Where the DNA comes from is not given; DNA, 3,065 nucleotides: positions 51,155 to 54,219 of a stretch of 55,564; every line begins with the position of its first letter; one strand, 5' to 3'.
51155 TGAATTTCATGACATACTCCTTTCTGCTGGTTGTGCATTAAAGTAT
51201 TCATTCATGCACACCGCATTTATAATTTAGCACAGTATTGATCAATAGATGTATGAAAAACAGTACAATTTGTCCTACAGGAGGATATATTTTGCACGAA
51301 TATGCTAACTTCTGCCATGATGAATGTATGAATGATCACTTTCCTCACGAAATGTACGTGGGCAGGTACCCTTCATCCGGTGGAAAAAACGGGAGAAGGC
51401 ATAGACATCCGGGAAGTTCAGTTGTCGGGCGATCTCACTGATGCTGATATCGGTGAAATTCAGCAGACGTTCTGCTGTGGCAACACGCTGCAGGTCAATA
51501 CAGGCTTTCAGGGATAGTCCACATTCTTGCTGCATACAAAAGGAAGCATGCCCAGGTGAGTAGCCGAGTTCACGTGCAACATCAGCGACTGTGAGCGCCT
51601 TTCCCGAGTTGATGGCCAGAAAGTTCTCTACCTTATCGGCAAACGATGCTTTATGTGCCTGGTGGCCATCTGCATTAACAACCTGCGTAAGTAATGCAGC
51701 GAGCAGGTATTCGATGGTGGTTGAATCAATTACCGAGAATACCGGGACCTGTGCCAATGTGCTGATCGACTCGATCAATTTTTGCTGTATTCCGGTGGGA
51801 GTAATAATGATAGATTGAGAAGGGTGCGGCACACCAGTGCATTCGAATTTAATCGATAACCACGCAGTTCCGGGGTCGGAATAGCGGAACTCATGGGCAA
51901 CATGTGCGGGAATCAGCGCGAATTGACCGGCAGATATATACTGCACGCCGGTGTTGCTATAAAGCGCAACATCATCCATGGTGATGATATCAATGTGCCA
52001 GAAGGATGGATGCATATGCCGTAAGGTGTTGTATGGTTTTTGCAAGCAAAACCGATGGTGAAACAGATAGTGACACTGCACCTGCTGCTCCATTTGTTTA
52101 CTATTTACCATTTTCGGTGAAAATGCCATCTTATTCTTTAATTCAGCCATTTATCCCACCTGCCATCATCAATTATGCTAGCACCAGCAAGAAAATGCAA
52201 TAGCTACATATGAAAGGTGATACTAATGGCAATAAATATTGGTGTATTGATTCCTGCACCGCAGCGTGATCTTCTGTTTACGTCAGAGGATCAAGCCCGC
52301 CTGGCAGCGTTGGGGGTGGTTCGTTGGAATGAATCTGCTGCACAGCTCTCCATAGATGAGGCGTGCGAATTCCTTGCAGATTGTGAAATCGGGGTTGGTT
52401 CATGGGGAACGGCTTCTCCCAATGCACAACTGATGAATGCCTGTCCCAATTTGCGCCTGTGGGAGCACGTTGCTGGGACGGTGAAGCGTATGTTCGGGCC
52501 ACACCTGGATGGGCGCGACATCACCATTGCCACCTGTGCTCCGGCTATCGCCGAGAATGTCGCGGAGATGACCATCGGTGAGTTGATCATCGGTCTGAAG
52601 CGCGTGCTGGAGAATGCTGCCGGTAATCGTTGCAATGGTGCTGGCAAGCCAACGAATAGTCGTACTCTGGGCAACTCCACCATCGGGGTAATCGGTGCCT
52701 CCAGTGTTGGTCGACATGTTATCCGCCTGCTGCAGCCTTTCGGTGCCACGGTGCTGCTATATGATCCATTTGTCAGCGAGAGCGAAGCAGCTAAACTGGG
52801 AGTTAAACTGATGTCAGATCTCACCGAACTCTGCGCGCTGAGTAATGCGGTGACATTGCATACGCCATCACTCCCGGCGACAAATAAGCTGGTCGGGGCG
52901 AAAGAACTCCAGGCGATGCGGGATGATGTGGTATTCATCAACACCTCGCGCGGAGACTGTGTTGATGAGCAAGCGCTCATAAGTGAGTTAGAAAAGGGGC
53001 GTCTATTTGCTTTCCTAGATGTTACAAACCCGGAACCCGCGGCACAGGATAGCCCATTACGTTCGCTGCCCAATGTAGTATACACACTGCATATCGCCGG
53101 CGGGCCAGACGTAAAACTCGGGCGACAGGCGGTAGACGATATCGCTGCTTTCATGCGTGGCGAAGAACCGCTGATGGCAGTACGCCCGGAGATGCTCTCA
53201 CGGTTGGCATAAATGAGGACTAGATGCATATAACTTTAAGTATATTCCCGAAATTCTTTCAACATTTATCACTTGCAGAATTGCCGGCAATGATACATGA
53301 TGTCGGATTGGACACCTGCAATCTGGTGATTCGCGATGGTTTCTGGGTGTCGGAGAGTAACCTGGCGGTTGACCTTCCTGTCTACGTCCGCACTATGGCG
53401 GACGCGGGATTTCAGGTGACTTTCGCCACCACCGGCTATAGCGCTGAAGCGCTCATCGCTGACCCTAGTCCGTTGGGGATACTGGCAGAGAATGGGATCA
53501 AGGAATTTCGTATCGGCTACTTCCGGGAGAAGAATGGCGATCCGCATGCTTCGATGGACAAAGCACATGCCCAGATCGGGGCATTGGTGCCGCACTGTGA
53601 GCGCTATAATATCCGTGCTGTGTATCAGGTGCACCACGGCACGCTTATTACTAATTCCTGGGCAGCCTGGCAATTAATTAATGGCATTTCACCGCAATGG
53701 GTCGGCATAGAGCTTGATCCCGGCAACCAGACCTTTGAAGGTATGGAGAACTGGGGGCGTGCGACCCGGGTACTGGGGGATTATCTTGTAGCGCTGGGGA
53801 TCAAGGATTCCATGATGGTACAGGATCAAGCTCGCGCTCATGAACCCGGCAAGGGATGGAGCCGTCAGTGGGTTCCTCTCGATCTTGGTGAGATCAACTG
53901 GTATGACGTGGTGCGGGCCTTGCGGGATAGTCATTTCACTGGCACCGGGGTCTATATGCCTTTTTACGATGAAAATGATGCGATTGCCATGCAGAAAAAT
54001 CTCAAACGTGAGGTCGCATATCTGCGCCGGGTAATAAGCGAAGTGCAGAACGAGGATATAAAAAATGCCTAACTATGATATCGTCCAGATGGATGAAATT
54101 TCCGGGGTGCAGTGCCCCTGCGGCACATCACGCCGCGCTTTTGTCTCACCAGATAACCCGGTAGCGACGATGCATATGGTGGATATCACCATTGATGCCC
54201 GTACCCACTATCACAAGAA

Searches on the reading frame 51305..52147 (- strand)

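Call 55: search_protein_families(library=pfam, proteins=[window:51305-52147:-], max_evalue=0.00001)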
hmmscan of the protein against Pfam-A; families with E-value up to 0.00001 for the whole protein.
window:51305-52147:- (280 aa): 2 families
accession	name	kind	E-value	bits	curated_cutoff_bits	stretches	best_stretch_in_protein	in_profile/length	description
PF12833.13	HTH_18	-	3.5e-17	62.9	33.6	1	190-268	1-79/80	Helix-turn-helix domain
PF00165.29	HTH_AraC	-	1.5e-09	38.2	26.6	0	185-215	9-39/42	Bacterial regulatory helix-turn-helix proteins, AraC family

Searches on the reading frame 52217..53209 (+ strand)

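Call 55: search_protein_families(library=pfam, proteins=[window:52217-53209:+], max_evalue=0.00001)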
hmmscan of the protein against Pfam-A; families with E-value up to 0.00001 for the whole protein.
window:52217-53209:+ (331 aa): 1 family
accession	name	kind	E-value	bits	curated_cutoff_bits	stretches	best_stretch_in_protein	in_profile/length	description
PF02826.25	2-Hacid_dh_C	-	4.8e-43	147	25.1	1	144-294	27-178/178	D-isomer specific 2-hydroxyacid dehydrogenase, NAD binding domain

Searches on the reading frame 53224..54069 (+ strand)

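Call 55: search_protein_families(library=pfam, proteins=[window:53224-54069:+], max_evalue=0.00001)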
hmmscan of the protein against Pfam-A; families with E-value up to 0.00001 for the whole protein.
window:53224-54069:+ (282 aa): 1 family
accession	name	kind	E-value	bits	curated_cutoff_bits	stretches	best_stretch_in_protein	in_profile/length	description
PF01261.30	AP_endonuc_2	-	2.3e-16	60.7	31.1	1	104-268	94-247/249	Xylose isomerase-like TIM barrel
